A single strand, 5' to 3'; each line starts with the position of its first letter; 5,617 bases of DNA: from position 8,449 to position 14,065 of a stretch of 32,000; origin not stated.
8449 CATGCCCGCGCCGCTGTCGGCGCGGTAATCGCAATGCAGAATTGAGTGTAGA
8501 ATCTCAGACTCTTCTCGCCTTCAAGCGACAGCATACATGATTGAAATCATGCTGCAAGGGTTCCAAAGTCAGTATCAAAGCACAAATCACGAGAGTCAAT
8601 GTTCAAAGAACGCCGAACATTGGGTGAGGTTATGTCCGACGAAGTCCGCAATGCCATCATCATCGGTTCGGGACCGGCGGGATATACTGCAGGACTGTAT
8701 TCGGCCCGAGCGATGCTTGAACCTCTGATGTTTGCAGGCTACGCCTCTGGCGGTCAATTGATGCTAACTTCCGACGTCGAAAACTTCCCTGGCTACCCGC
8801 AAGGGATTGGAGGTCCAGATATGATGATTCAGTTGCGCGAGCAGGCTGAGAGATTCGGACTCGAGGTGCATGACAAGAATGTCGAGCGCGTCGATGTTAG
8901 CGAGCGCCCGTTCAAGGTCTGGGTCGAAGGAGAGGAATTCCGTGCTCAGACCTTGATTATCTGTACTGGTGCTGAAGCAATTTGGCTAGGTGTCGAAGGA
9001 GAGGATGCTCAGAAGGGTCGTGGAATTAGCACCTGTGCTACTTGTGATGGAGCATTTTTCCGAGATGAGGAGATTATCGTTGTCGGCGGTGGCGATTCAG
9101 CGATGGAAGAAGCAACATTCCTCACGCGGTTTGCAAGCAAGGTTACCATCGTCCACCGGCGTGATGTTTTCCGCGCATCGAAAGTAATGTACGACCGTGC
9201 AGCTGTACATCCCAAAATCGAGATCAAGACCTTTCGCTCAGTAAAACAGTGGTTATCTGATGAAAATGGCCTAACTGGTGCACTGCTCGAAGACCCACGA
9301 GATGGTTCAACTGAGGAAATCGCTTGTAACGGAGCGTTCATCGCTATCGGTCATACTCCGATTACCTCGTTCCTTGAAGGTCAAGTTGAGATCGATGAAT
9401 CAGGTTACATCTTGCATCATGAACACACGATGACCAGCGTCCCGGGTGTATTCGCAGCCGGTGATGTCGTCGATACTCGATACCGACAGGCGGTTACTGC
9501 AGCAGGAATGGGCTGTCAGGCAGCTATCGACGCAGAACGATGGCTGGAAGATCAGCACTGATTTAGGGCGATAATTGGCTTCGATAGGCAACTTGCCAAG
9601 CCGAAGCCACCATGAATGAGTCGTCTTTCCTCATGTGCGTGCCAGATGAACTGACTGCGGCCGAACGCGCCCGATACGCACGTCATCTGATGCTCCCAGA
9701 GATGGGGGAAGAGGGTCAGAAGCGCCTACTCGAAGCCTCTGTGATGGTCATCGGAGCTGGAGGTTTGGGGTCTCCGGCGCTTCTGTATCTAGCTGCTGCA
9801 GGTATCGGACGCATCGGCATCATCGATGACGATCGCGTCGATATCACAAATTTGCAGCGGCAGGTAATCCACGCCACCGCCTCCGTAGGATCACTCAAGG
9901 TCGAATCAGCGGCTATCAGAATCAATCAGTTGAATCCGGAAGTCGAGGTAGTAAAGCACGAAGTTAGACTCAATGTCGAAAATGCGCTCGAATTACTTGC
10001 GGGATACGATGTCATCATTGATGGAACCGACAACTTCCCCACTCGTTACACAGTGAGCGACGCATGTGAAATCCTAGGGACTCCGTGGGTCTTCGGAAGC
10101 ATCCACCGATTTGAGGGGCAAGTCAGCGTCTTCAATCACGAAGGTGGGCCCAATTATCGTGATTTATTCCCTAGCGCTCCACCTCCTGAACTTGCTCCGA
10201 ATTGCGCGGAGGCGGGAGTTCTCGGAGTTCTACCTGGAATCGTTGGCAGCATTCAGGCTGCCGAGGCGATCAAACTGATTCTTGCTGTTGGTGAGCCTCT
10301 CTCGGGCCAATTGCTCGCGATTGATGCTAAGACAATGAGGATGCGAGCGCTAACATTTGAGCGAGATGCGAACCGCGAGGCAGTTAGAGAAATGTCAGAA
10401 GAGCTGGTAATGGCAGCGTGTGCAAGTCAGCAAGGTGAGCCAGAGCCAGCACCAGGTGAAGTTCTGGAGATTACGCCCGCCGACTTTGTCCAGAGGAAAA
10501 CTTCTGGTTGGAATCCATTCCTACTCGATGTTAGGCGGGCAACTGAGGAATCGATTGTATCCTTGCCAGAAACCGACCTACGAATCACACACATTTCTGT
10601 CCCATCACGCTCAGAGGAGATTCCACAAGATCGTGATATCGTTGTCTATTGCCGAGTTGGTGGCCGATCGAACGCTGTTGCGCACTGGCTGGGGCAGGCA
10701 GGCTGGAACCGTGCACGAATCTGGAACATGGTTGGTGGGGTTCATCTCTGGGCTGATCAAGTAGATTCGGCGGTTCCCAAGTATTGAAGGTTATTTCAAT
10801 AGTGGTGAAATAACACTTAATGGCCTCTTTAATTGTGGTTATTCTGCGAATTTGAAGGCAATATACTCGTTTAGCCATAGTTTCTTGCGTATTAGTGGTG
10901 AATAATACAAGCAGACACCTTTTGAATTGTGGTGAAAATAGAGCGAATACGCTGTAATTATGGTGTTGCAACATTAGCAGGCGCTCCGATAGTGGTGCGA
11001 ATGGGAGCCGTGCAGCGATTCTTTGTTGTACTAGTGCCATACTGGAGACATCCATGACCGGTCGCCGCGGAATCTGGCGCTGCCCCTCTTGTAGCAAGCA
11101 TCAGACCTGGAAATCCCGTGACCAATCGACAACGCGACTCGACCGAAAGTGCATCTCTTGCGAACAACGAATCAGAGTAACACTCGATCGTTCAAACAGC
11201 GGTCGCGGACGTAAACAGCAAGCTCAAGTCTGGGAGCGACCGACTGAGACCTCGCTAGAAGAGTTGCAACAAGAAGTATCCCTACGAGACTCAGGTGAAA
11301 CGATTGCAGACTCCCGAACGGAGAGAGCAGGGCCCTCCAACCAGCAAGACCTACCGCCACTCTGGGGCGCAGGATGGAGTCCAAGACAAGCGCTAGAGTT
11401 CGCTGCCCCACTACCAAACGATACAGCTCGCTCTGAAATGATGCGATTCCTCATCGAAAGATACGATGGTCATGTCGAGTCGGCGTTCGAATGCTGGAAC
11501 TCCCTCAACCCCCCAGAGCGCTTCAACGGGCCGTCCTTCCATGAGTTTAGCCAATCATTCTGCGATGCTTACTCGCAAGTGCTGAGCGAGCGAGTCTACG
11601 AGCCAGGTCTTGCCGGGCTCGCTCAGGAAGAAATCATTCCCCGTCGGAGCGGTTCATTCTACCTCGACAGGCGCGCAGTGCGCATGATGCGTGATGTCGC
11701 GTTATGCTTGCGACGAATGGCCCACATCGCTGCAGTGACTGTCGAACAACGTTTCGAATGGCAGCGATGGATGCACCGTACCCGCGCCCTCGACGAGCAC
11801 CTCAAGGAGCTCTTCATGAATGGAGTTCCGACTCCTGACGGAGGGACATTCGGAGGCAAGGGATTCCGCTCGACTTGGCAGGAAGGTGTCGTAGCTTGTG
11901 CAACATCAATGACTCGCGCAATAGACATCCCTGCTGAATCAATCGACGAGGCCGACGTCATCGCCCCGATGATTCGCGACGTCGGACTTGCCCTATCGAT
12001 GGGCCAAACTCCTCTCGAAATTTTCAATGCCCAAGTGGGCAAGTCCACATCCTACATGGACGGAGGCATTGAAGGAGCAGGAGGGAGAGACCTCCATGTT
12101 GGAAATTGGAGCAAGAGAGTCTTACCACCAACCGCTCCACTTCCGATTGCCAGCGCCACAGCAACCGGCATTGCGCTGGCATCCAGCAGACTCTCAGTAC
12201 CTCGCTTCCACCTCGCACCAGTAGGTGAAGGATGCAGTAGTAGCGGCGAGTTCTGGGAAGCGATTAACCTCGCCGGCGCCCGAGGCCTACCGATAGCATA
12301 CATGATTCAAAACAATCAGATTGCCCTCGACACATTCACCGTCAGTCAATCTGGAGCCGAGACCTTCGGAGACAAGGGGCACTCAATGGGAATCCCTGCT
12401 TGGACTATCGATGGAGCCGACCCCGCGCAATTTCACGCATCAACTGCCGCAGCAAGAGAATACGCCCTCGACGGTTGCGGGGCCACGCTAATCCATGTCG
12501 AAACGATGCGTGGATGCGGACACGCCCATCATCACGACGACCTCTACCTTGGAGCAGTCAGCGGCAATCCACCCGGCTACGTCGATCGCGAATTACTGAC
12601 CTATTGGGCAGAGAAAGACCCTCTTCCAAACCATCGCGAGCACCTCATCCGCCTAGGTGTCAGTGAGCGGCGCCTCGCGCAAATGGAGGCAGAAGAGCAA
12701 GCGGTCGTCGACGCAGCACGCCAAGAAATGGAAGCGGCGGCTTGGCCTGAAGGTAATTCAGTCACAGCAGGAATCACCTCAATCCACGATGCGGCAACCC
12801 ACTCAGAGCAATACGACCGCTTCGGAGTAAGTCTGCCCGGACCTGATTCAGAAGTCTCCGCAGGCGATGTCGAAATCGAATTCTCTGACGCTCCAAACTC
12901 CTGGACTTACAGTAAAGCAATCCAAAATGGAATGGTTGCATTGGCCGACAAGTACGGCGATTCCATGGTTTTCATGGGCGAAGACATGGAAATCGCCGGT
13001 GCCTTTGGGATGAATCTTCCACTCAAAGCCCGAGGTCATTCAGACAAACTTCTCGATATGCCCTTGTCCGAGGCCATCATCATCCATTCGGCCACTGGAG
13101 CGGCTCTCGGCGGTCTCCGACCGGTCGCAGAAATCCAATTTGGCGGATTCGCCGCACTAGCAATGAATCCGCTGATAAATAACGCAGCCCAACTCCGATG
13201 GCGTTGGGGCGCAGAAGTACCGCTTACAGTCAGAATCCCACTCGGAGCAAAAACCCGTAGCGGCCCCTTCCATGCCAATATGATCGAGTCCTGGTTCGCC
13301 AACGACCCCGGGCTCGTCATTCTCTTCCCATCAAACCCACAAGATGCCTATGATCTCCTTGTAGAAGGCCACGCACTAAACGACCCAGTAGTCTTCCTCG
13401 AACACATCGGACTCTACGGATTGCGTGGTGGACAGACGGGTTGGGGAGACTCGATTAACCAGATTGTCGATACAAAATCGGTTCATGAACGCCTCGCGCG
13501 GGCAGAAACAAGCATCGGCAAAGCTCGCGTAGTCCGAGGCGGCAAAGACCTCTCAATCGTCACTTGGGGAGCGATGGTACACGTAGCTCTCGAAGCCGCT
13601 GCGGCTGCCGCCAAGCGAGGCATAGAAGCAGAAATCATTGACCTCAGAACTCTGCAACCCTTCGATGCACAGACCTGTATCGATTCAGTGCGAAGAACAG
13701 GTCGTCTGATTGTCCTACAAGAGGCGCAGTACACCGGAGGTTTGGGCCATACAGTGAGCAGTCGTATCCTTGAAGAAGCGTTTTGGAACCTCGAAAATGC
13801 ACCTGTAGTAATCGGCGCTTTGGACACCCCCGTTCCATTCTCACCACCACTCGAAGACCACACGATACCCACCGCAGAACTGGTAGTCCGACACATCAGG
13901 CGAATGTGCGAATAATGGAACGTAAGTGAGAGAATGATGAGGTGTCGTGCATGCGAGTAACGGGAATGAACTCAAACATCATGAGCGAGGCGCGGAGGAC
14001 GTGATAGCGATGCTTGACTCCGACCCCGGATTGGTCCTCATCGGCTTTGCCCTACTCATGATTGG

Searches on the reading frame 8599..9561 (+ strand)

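Call 35: search_protein_families(library=pfam, proteins=[window:8599-9561:+], max_evalue=0.001)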
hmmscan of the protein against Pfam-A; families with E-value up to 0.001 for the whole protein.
window:8599-9561:+ (320 aa): 6 families
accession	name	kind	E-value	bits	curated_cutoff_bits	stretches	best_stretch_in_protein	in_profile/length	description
PF07992.20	Pyr_redox_2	-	2.2e-45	155.8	26.1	1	19-305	3-291/291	Pyridine nucleotide-disulphide oxidoreductase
PF13738.12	Pyr_redox_3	-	6.8e-22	78.5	30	1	71-288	79-305/305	Pyridine nucleotide-disulphide oxidoreductase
PF00070.33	Pyr_redox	-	1.1e-13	51.9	22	1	159-226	2-75/82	Pyridine nucleotide-disulphide oxidoreductase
PF01134.28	GIDA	-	2.3e-05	24.1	22.1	0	19-45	2-28/391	Glucose inhibited division protein A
PF03486.20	HI0933_like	-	0.00026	21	50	0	79-128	115-167/244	HI0933-like protein Rossmann domain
PF00890.30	FAD_binding_2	-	0.00027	20.7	20.4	0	19-38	2-21/414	FAD binding domain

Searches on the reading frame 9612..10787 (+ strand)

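Call 35: search_protein_families(library=pfam, proteins=[window:9612-10787:+], max_evalue=0.001)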
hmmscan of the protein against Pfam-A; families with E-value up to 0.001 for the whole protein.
window:9612-10787:+ (391 aa): 2 families
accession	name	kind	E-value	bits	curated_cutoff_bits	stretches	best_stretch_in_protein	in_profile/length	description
PF00899.27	ThiF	-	5.4e-78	261.9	28.1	1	22-252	1-233/238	ThiF family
PF00581.25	Rhodanese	-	7.9e-06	26.7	22.2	1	304-382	16-101/102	Rhodanese-like domain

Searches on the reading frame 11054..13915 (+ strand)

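Call 35: search_protein_families(library=pfam, proteins=[window:11054-13915:+], max_evalue=0.001)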
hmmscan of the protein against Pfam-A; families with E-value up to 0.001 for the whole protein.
window:11054-13915:+ (953 aa): 3 families
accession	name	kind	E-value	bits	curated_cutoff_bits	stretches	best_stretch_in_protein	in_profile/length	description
PF02780.25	Transketolase_C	-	3.2e-35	121.2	25.9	1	822-942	1-122/124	Transketolase, C-terminal domain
PF00676.26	E1_dh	-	4.2e-32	111.7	22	1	293-563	39-295/300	Dehydrogenase E1 component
PF02779.29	Transket_pyr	-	7.7e-19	68.4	27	1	618-788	4-172/174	Transketolase, pyrimidine binding domain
